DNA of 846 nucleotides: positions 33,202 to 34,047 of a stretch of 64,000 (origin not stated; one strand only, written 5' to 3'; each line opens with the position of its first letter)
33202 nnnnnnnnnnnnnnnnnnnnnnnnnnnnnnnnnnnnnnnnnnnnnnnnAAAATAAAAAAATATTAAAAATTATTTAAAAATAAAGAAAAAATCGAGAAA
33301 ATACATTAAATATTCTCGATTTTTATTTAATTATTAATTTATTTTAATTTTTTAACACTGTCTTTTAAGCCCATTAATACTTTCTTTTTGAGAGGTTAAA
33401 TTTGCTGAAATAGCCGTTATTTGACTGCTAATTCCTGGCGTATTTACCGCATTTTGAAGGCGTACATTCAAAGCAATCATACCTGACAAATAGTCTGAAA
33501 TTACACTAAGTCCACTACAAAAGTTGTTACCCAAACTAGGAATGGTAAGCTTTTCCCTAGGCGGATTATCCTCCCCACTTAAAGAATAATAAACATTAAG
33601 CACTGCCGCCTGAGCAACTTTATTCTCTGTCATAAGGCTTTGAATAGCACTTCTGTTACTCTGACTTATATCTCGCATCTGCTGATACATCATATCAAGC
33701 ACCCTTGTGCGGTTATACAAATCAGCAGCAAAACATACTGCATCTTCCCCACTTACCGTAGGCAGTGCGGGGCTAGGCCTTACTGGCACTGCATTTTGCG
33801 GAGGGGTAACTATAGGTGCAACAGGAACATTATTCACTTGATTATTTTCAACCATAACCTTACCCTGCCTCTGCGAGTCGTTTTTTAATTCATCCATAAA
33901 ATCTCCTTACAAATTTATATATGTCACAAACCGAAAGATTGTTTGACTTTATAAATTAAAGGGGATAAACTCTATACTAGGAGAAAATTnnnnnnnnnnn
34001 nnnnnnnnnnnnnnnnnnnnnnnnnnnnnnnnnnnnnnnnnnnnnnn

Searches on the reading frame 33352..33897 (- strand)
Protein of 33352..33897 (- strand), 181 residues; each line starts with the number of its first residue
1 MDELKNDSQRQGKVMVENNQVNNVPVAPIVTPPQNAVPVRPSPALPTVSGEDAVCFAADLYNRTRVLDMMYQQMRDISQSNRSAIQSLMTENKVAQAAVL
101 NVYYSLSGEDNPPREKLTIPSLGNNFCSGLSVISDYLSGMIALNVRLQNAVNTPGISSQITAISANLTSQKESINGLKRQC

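Call 7: search_protein_families(library=pfam, proteins=[window:33352-33897:-], max_evalue=0.001)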
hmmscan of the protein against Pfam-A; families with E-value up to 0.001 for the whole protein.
window:33352-33897:- (181 aa): 0 families

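Call 45: find_encoding_contigs(protein=window:33352-33897:-, flank=1000, max_places=4)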
Protein window:33352-33897:- (181 aa): no gene with exactly this product is on record in the collection.
